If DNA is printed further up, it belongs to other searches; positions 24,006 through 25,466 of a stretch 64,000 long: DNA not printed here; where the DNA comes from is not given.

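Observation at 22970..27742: Apparently complete Harbinger transposon with both genes intact, plus a cognate MITE 33 kb away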

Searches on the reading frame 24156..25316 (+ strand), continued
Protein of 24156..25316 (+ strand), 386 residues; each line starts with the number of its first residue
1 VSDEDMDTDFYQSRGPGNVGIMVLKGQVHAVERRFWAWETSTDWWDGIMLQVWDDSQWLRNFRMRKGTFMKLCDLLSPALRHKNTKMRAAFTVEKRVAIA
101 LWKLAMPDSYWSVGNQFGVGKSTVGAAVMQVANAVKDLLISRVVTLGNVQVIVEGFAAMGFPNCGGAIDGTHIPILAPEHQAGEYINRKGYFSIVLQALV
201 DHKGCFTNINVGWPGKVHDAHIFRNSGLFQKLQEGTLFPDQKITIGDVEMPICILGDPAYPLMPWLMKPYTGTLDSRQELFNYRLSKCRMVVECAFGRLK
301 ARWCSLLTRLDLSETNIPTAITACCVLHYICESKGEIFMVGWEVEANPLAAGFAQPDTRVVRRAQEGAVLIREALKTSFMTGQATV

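Call 7: find_homologous_proteins(query=window:24156-25316:+, max_evalue=1e-20)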
Query window:24156-25316:+ (386 aa): 3456 proteins with E <= 1e-20 among 7510 candidates; the best 120 are listed.
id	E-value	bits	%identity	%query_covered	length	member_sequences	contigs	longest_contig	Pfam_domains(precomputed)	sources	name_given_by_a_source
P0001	2.2e-235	799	89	100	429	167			PF01609.28,PF26138.1,PF04827.21,PF13359.13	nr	nr:uncharacterized protein LOC125623755 [Caretta caretta]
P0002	1.2e-231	787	90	99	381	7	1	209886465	PF01609.28,PF26138.1,PF04827.21,PF13359.13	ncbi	ncbi:unnamed protein product [Caretta caretta]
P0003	8.8e-231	784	88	100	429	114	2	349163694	PF01609.28,PF26138.1,PF04827.21,PF13359.13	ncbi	ncbi:unnamed protein product [Natator depressus]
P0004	1.7e-224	763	87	99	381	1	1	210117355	PF01609.28,PF26138.1,PF04827.21,PF13359.13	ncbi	ncbi:unnamed protein product [Natator depressus]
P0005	7.3e-224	761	87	99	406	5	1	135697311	PF01609.28,PF26138.1,PF04827.21,PF13359.13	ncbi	ncbi:unnamed protein product [Lepidochelys kempii]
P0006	8.9e-224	761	87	99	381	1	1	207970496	PF01609.28,PF26138.1,PF04827.21,PF13359.13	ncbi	ncbi:unnamed protein product [Natator depressus]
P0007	2.2e-222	756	89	94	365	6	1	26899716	PF01609.28,PF26138.1,PF04827.21,PF13359.13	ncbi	ncbi:unnamed protein product [Natator depressus]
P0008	1.7e-220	750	86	99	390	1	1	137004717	PF01609.28,PF26138.1,PF04827.21,PF13359.13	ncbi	ncbi:unnamed protein product [Lepidochelys olivacea]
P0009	3.9e-216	736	82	100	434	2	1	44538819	PF01609.28,PF26138.1,PF04827.21,PF13359.13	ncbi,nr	ncbi:uncharacterized protein LOC128848703 isoform X6 [Malaclemys terrapin pileata]|nr:uncharacterize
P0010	1.2e-215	734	83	100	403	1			PF01609.28,PF26138.1,PF04827.21,PF13359.13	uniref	uniref:DDE Tnp4 domain-containing protein n=1 Tax=Terrapene triunguis TaxID=2587831 RepID=A0A674IZS0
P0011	4.3e-215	732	83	99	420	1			PF01609.28,PF26138.1,PF04827.21,PF13359.13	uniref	uniref:Nuclease HARBI1 n=1 Tax=Chrysemys picta bellii TaxID=8478 RepID=A0A8C3HLG3_CHRPI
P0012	3.4e-214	729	88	92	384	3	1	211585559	PF01609.28,PF26138.1,PF04827.21,PF13359.13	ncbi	ncbi:unnamed protein product [Lepidochelys olivacea]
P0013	7.1e-214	728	82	100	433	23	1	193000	PF01609.28,PF26138.1,PF04827.21,PF13359.13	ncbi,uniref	ncbi:uncharacterized protein LOC135977904 [Chrysemys picta bellii]|uniref:uncharacterized protein LO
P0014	1.0e-210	718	81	99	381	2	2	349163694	PF01609.28,PF26138.1,PF04827.21,PF13359.13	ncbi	ncbi:unnamed protein product [Natator depressus]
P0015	1.0e-210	718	79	100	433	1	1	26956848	PF01609.28,PF26138.1,PF04827.21,PF13359.13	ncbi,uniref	ncbi:uncharacterized protein LOC135976296 [Chrysemys picta bellii]|uniref:uncharacterized protein LO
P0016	2.6e-208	710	79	99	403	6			PF01609.28,PF26138.1,PF04827.21,PF13359.13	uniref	uniref:Putative nuclease HARBI1 n=1 Tax=Gopherus agassizii TaxID=38772 RepID=A0A452GLE3_9SAUR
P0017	2.7e-207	706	80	100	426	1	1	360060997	PF01609.28,PF04827.21,PF13359.13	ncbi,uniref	ncbi:uncharacterized protein LOC135978000 [Chrysemys picta bellii]|uniref:uncharacterized protein LO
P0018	7.4e-207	705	89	88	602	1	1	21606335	PF26138.1,PF04827.21,PF23210.2,PF13359.13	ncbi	ncbi:unnamed protein product [Eretmochelys imbricata]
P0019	6.7e-206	702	79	98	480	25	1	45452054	PF01609.28,PF26138.1,PF04827.21,PF13359.13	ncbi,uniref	ncbi:uncharacterized protein LOC135975653 isoform X1 [Chrysemys picta bellii]|uniref:uncharacterized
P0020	3.1e-205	700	79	99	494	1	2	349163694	PF01609.28,PF26138.1,PF04827.21,PF13359.13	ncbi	ncbi:unnamed protein product [Natator depressus]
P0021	1.1e-204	698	90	87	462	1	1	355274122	PF01609.28,PF26138.1,PF04827.21,PF00067.28,PF13359.13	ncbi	ncbi:unnamed protein product [Lepidochelys olivacea]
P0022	2.6e-204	697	79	99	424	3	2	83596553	PF01609.28,PF04827.21,PF13359.13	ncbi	ncbi:unnamed protein product [Eretmochelys imbricata]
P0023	3.5e-204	696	81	95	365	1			PF01609.28,PF26138.1,PF04827.21,PF13359.13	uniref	uniref:DDE Tnp4 domain-containing protein n=1 Tax=Chelydra serpentina TaxID=8475 RepID=A0A8C3TDU6_CH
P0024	4.4e-204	696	79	99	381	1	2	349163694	PF01609.28,PF26138.1,PF04827.21,PF13359.13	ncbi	ncbi:unnamed protein product [Natator depressus]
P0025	8.5e-204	695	77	100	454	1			PF01609.28,PF26138.1,PF04827.21,PF13359.13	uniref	uniref:DDE Tnp4 domain-containing protein n=1 Tax=Chrysemys picta bellii TaxID=8478 RepID=A0A8C3HMN3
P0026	1.8e-203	694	80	96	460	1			PF01609.28,PF26138.1,PF04827.21,PF13359.13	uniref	uniref:DDE Tnp4 domain-containing protein n=1 Tax=Chrysemys picta bellii TaxID=8478 RepID=A0A8C3FIM0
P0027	3.1e-202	690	77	99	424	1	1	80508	PF01609.28,PF26138.1,PF04827.21,PF13359.13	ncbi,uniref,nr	ncbi:hypothetical protein G0U57_003703 [Chelydra serpentina]|uniref:Putative nuclease HARBI1 n=1 Tax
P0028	5.6e-202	689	82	99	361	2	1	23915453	PF26138.1,PF04827.21,PF13359.13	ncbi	ncbi:unnamed protein product [Caretta caretta]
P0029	6.2e-202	689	81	95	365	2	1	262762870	PF01609.28,PF26138.1,PF04827.21,PF13359.13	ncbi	ncbi:unnamed protein product [Natator depressus]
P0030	1.0e-200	685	83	91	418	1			PF01609.28,PF26138.1,PF04827.21,PF13359.13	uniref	uniref:DDE Tnp4 domain-containing protein n=1 Tax=Chrysemys picta bellii TaxID=8478 RepID=A0A8C3EXX7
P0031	2.2e-200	684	89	86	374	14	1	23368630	PF01609.28,PF26138.1,PF04827.21,PF13359.13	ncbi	ncbi:unnamed protein product, partial [Caretta caretta]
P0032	5.1e-200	682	81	95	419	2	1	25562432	PF01609.28,PF26138.1,PF04827.21,PF13359.13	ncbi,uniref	ncbi:uncharacterized protein LOC101941125 [Chrysemys picta bellii]|uniref:uncharacterized protein LO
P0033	1.2e-199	681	80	95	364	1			PF01609.28,PF26138.1,PF04827.21,PF13359.13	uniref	uniref:Putative nuclease HARBI1 n=1 Tax=Chrysemys picta bellii TaxID=8478 RepID=A0A8C3FBM1_CHRPI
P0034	1.5e-199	681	89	85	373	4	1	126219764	PF01609.28,PF26138.1,PF04827.21,PF13359.13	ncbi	ncbi:unnamed protein product [Eretmochelys imbricata]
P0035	4.5e-199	679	81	94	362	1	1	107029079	PF01609.28,PF26138.1,PF04827.21,PF13359.13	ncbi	ncbi:unnamed protein product [Natator depressus]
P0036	7.3e-198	675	77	99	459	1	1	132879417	PF01609.28,PF26138.1,PF04827.21,PF13359.13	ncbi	ncbi:unnamed protein product [Natator depressus]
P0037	1.6e-197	674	87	85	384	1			PF01609.28,PF26138.1,PF04827.21,PF13359.13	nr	nr:uncharacterized protein LOC125641400 [Caretta caretta]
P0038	1.8e-197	674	75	98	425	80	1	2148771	PF01609.28,PF26138.1,PF04827.21,PF13359.13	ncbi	ncbi:hypothetical protein G0U57_009276, partial [Chelydra serpentina]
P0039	5.0e-197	673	75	99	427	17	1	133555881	PF01609.28,PF26138.1,PF04827.21,PF13359.13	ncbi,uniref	ncbi:uncharacterized protein LOC135972214 [Chrysemys picta bellii]|uniref:uncharacterized protein LO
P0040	5.8e-197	672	77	99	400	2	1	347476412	PF01609.28,PF26138.1,PF04827.21,PF13359.13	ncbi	ncbi:unnamed protein product [Natator depressus]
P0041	9.8e-197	672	75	98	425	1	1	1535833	PF01609.28,PF26138.1,PF04827.21,PF13359.13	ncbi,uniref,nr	ncbi:hypothetical protein G0U57_011028 [Chelydra serpentina]|uniref:DDE Tnp4 domain-containing prote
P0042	4.5e-196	669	76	98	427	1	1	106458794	PF01609.28,PF26138.1,PF04827.21,PF13359.13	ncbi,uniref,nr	ncbi:hypothetical protein KIL84_023138 [Mauremys mutica]|uniref:DDE Tnp4 domain-containing protein n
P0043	6.3e-196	669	74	99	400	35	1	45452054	PF01609.28,PF26138.1,PF04827.21,PF13359.13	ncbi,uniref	ncbi:uncharacterized protein LOC135975661 [Chrysemys picta bellii]|uniref:uncharacterized protein LO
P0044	9.5e-196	668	76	99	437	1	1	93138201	PF01609.28,PF26138.1,PF04827.21,PF13359.13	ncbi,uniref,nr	ncbi:uncharacterized protein LOC127058370 [Gopherus flavomarginatus]|uniref:uncharacterized protein 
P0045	2.3e-195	667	77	100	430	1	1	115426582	PF01609.28,PF26138.1,PF04827.21,PF13359.13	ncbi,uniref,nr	ncbi:uncharacterized protein LOC127057009 [Gopherus flavomarginatus]|uniref:uncharacterized protein 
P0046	7.1e-195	666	81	91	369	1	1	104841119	PF04827.21,PF13359.13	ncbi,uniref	ncbi:uncharacterized protein LOC135973716 [Chrysemys picta bellii]|uniref:uncharacterized protein LO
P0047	1.2e-194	665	89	84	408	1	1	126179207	PF01609.28,PF26138.1,PF04827.21,PF13359.13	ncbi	ncbi:unnamed protein product [Lepidochelys kempii]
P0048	1.8e-194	664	76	99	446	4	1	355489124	PF01609.28,PF26138.1,PF04827.21,PF13359.13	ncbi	ncbi:unnamed protein product [Caretta caretta]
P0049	2.8e-193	660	75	99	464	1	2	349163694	PF01609.28,PF26138.1,PF04827.21,PF13359.13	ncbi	ncbi:unnamed protein product [Natator depressus]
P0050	5.9e-193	659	74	99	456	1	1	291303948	PF01609.28,PF26138.1,PF04827.21,PF13359.13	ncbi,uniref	ncbi:uncharacterized protein LOC135981485 [Chrysemys picta bellii]|uniref:uncharacterized protein LO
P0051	6.7e-193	659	75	99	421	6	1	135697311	PF01609.28,PF26138.1,PF04827.21,PF13359.13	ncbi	ncbi:unnamed protein product [Lepidochelys kempii]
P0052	1.2e-192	658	76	98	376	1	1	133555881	PF01609.28,PF26138.1,PF04827.21,PF13359.13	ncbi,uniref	ncbi:uncharacterized protein LOC135984327 [Chrysemys picta bellii]|uniref:uncharacterized protein LO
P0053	2.2e-192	657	78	93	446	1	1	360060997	PF01609.28,PF26138.1,PF04827.21,PF13359.13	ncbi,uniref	ncbi:uncharacterized protein LOC135978883 [Chrysemys picta bellii]|uniref:uncharacterized protein LO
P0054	1.8e-191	654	75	97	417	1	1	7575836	PF01609.28,PF26138.1,PF04827.21,PF13359.13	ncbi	ncbi:hypothetical protein G0U57_018479, partial [Chelydra serpentina]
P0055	8.0e-191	652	86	87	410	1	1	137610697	PF01609.28,PF26138.1,PF04827.21,PF13359.13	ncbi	ncbi:unnamed protein product [Caretta caretta]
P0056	8.1e-191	652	75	99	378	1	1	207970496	PF26138.1,PF04827.21,PF13359.13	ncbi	ncbi:unnamed protein product [Natator depressus]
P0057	7.9e-188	642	85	85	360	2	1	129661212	PF01609.28,PF26138.1,PF04827.21,PF13359.13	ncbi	ncbi:unnamed protein product [Caretta caretta]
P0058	4.4e-187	640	79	89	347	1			PF01609.28,PF26138.1,PF04827.21,PF13359.13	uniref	uniref:DDE Tnp4 domain-containing protein n=1 Tax=Chelydra serpentina TaxID=8475 RepID=A0A8C3T2E5_CH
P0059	3.0e-186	637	86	83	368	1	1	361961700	PF01609.28,PF26138.1,PF04827.21,PF13359.13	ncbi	ncbi:unnamed protein product [Eretmochelys imbricata]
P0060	1.5e-185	635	83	85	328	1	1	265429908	PF01609.28,PF04827.21,PF13359.13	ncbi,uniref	ncbi:transcription elongation factor A protein 1 isoform X1 [Natator depressus]|uniref:transcription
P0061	1.2e-184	632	83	84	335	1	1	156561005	PF01609.28,PF26138.1,PF04827.21,PF13359.13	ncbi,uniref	ncbi:uncharacterized protein LOC135982985 [Chrysemys picta bellii]|uniref:uncharacterized protein LO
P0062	2.4e-184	631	75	92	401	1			PF01609.28,PF26138.1,PF04827.21,PF13359.13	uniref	uniref:DDE Tnp4 domain-containing protein n=1 Tax=Chelonoidis abingdonii TaxID=106734 RepID=A0A8C0HB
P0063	2.9e-184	631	75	93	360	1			PF01609.28,PF26138.1,PF04827.21,PF13359.13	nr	nr:uncharacterized protein LOC125632479 [Caretta caretta] XP_048696688.1 uncharacterized protein LOC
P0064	3.8e-184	630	76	94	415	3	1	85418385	PF26138.1,PF04827.21,PF13359.13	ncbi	ncbi:unnamed protein product [Eretmochelys imbricata]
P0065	7.8e-183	626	72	98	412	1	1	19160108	PF01609.28,PF26138.1,PF13359.13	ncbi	ncbi:hypothetical protein G0U57_020772, partial [Chelydra serpentina]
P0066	1.5e-182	625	86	84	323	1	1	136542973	PF01609.28,PF04827.21,PF13359.13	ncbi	ncbi:unnamed protein product [Eretmochelys imbricata]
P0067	4.6e-180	617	84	84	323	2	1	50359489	PF01609.28,PF04827.21,PF13359.13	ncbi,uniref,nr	ncbi:uncharacterized protein LOC128846444 [Malaclemys terrapin pileata]|uniref:uncharacterized prote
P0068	6.0e-180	616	77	88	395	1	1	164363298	PF01609.28,PF26138.1,PF04827.21,PF13359.13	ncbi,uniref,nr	ncbi:hypothetical protein KIL84_006468 [Mauremys mutica]|uniref:Harbinger transposase-derived nuclea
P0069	1.5e-179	615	85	84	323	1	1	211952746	PF01609.28,PF04827.21,PF13359.13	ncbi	ncbi:unnamed protein product [Eretmochelys imbricata]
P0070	4.1e-179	614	88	77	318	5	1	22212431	PF26138.1,PF04827.21,PF13359.13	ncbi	ncbi:unnamed protein product [Lepidochelys olivacea]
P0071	1.4e-178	612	75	88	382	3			PF01609.28,PF26138.1,PF04827.21,PF13359.13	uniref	uniref:DDE Tnp4 domain-containing protein n=1 Tax=Gopherus agassizii TaxID=38772 RepID=A0A452HJ44_9S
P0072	1.8e-178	612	88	78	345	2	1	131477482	PF26138.1,PF04827.21,PF13359.13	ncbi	ncbi:unnamed protein product [Natator depressus]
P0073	5.4e-177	607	82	84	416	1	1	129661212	PF26138.1,PF13359.13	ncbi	ncbi:unnamed protein product [Caretta caretta]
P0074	6.8e-176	603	91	75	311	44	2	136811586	PF01609.28,PF04827.21,PF13359.13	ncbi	ncbi:unnamed protein product [Lepidochelys kempii]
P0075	1.3e-175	602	86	78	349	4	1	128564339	PF01609.28,PF26138.1,PF04827.21,PF13359.13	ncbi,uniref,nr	ncbi:uncharacterized protein LOC128841270 [Malaclemys terrapin pileata]|uniref:uncharacterized prote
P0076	3.0e-175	601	72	93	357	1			PF01609.28,PF26138.1,PF04827.21,PF13359.13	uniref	uniref:DDE Tnp4 domain-containing protein n=1 Tax=Chelydra serpentina TaxID=8475 RepID=A0A8C3T5Y6_CH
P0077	3.8e-175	601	76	91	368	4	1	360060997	PF01609.28,PF04827.21,PF13359.13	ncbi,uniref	ncbi:uncharacterized protein LOC135980972 [Chrysemys picta bellii]|uniref:uncharacterized protein LO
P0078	4.0e-175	600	80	84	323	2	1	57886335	PF01609.28,PF26138.1,PF04827.21,PF13359.13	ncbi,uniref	ncbi:uncharacterized protein LOC112058986 [Chrysemys picta bellii]|uniref:uncharacterized protein LO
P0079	3.1e-174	598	85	79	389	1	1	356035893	PF01609.28,PF26138.1,PF04827.21,PF13359.13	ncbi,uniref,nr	ncbi:uncharacterized protein LOC128830052 [Malaclemys terrapin pileata]|uniref:uncharacterized prote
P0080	3.5e-174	597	76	89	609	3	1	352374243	PF04827.21,PF13359.13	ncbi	ncbi:unnamed protein product [Lepidochelys kempii]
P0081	3.7e-174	597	78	88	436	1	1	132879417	PF01609.28,PF26138.1,PF04827.21,PF13359.13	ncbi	ncbi:unnamed protein product, partial [Natator depressus]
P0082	7.0e-174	596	83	80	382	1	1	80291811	PF01609.28,PF26138.1,PF04827.21,PF13359.13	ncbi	ncbi:uncharacterized protein RBU57_012649 [Macrochelys suwanniensis]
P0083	8.1e-174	596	72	92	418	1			PF26138.1,PF04827.21,PF13359.13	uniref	uniref:DDE Tnp4 domain-containing protein n=1 Tax=Pelusios castaneus TaxID=367368 RepID=A0A8C8SFE4_9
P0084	1.6e-173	595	88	75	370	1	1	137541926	PF13359.13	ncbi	ncbi:unnamed protein product [Caretta caretta]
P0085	3.2e-173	594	81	84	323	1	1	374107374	PF01609.28,PF04827.21,PF13359.13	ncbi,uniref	ncbi:uncharacterized protein LOC142046297 [Chelonoidis abingdonii]|uniref:uncharacterized protein LO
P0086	4.0e-173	594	83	81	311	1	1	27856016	PF01609.28,PF26138.1,PF04827.21,PF13359.13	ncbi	ncbi:unnamed protein product [Lepidochelys kempii]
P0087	4.4e-173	594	79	84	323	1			PF01609.28,PF26138.1,PF04827.21,PF13359.13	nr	nr:uncharacterized protein LOC125626624 [Caretta caretta] XP_048685786.1 uncharacterized protein LOC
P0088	6.5e-172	590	81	81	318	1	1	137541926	PF01609.28,PF04827.21,PF13359.13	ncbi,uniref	ncbi:tetratricopeptide repeat protein 33 isoform X1 [Caretta caretta]|uniref:tetratricopeptide repea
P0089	9.4e-172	589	86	77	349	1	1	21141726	PF26138.1,PF13359.13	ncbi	ncbi:unnamed protein product [Eretmochelys imbricata]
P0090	1.1e-171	589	79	84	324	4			PF01609.28,PF04827.21,PF13359.13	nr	nr:uncharacterized protein LOC125639019 [Caretta caretta]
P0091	1.5e-171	589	81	82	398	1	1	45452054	PF01609.28,PF26138.1,PF04827.21,PF13359.13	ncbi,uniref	ncbi:uncharacterized protein LOC135975652 isoform X1 [Chrysemys picta bellii]|uniref:uncharacterized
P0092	1.8e-171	588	87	78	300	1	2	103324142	PF01609.28,PF04827.21,PF13359.13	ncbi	ncbi:unnamed protein product [Eretmochelys imbricata]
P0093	2.1e-171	588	78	84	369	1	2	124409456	PF01609.28,PF26138.1,PF04827.21,PF13359.13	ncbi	ncbi:unnamed protein product [Natator depressus]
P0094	3.0e-171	588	75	88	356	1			PF01609.28,PF04827.21,PF13359.13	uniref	uniref:DDE Tnp4 domain-containing protein n=1 Tax=Gopherus evgoodei TaxID=1825980 RepID=A0A8C4VE01_9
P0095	3.9e-171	587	82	81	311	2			PF01609.28,PF04827.21,PF13359.13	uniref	uniref:Putative nuclease HARBI1 n=1 Tax=Chrysemys picta bellii TaxID=8478 RepID=A0A8C3F930_CHRPI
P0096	4.8e-171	587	80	84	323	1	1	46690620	PF01609.28,PF04827.21,PF13359.13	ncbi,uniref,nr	ncbi:uncharacterized protein LOC128848329 [Malaclemys terrapin pileata]|uniref:uncharacterized prote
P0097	4.9e-170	584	68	95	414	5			PF01609.28,PF26138.1,PF04827.21,PF13359.13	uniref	uniref:DDE Tnp4 domain-containing protein n=1 Tax=Chelonoidis abingdonii TaxID=106734 RepID=A0A8C0J8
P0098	5.0e-170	584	89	75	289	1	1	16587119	PF01609.28,PF04827.21,PF13359.13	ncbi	ncbi:unnamed protein product [Eretmochelys imbricata]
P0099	9.5e-170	583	77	84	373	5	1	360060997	PF01609.28,PF04827.21,PF13359.13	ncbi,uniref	ncbi:uncharacterized protein LOC101931329 isoform X1 [Chrysemys picta bellii]|uniref:uncharacterized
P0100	1.6e-169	582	77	84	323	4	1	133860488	PF01609.28,PF04827.21,PF13359.13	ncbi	ncbi:uncharacterized protein RBU57_005217 [Macrochelys suwanniensis]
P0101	3.6e-169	581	79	84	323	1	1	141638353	PF01609.28,PF26138.1,PF04827.21,PF13359.13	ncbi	ncbi:unnamed protein product [Natator depressus]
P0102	3.8e-169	581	71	91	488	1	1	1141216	PF01609.28,PF26138.1,PF04827.21,PF01352.33,PF13359.13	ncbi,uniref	ncbi:uncharacterized protein [Emydura macquarii macquarii]|uniref:uncharacterized protein isoform X1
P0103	4.5e-169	581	78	84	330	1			PF01609.28,PF26138.1,PF04827.21,PF13359.13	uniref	uniref:DDE Tnp4 domain-containing protein n=1 Tax=Chrysemys picta bellii TaxID=8478 RepID=A0A8C3FK40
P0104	1.3e-168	579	70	93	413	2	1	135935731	PF01609.28,PF26138.1,PF04827.21,PF13359.13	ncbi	ncbi:uncharacterized protein ACDP82_007612 [Pangshura tecta]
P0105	1.6e-168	579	78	84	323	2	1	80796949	PF01609.28,PF04827.21,PF13359.13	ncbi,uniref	ncbi:uncharacterized protein LOC135974373 [Chrysemys picta bellii]|uniref:uncharacterized protein LO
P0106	1.7e-168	579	77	83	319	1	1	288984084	PF01609.28,PF26138.1,PF04827.21,PF13359.13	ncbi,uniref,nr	ncbi:uncharacterized protein LOC127048279 [Gopherus flavomarginatus]|uniref:uncharacterized protein 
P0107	2.3e-168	578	76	84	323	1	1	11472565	PF01609.28,PF04827.21,PF13359.13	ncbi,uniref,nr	ncbi:hypothetical protein G0U57_013529 [Chelydra serpentina]|uniref:DDE Tnp4 domain-containing prote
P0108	3.6e-168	578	79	84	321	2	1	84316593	PF01609.28,PF04827.21,PF13359.13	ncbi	ncbi:unnamed protein product [Natator depressus]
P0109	5.9e-168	577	79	82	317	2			PF01609.28,PF26138.1,PF04827.21,PF13359.13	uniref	uniref:DDE Tnp4 domain-containing protein n=2 Tax=Chrysemys picta bellii TaxID=8478 RepID=A0A8C3FIF4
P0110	8.3e-168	576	87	73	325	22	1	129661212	PF01609.28,PF26138.1,PF13359.13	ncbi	ncbi:unnamed protein product [Caretta caretta]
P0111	8.8e-168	576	79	83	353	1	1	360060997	PF01609.28,PF04827.21,PF13359.13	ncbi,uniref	ncbi:uncharacterized protein LOC135976485 [Chrysemys picta bellii]|uniref:uncharacterized protein LO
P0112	2.2e-167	575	79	81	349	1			PF01609.28,PF26138.1,PF04827.21,PF13359.13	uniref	uniref:Putative nuclease HARBI1 n=1 Tax=Chrysemys picta bellii TaxID=8478 RepID=A0A8C3PC42_CHRPI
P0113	6.5e-167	573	77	83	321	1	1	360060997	PF01609.28,PF04827.21,PF13359.13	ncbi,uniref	ncbi:uncharacterized protein LOC135983830 [Chrysemys picta bellii]|uniref:uncharacterized protein LO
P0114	1.0e-166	573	77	84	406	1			PF01609.28,PF26138.1,PF04827.21,PF13359.13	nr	nr:uncharacterized protein LOC125635574 [Caretta caretta] XP_048703370.1 uncharacterized protein LOC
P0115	1.2e-166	573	80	83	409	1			PF26138.1,PF13359.13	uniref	uniref:DDE Tnp4 domain-containing protein n=1 Tax=Chrysemys picta bellii TaxID=8478 RepID=A0A8C3FCP4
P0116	1.9e-166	572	90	72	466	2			PF26138.1,PF09774.15,PF13359.13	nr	nr:protein MIX23 isoform X1 [Caretta caretta]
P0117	9.3e-166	570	78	84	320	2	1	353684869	PF01609.28,PF04827.21,PF13359.13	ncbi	ncbi:unnamed protein product [Lepidochelys olivacea]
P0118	2.4e-165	568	83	78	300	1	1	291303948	PF01609.28,PF04827.21,PF13359.13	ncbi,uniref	ncbi:uncharacterized protein LOC135981276 [Chrysemys picta bellii]|uniref:uncharacterized protein LO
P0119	4.4e-165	567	68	90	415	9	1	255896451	PF01609.28,PF26138.1,PF04827.21,PF13359.13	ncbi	ncbi:uncharacterized protein RBU57_001592 [Macrochelys suwanniensis]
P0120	8.8e-165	566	82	78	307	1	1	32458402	PF01609.28,PF26138.1,PF13359.13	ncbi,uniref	ncbi:uncharacterized protein LOC101938094 isoform X1 [Chrysemys picta bellii]|uniref:uncharacterized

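Call 10: find_encoding_contigs(protein=P0003, flank=5000, max_places=8)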
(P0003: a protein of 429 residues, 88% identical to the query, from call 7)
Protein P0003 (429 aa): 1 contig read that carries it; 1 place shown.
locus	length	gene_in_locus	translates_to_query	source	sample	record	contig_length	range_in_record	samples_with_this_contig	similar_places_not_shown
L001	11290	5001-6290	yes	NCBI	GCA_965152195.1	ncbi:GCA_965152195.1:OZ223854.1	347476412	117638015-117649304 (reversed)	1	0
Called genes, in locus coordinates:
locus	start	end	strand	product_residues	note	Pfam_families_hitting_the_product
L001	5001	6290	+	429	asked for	PF26138:DUF8040 (weak), PF04827:Plant_tran, PF01609:DDE_Tnp_1 (faint), PF13359:DDE_Tnp_4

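Call 11: find_encoding_contigs(protein=P0002, flank=5000, max_places=8)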
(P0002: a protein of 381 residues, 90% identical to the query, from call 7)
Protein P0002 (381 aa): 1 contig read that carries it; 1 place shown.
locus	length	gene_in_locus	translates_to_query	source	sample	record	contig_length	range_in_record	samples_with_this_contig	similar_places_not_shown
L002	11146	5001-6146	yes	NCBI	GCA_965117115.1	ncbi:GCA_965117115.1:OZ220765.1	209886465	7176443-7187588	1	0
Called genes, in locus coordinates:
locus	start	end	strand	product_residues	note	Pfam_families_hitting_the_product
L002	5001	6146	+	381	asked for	PF26138:DUF8040, PF04827:Plant_tran, PF01609:DDE_Tnp_1 (faint), PF13359:DDE_Tnp_4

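Call 17: find_encoding_contigs(protein=window:24171-25316:+, flank=5000, max_places=10)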
Protein window:24171-25316:+ (381 aa): no gene with exactly this product is on record in the collection.
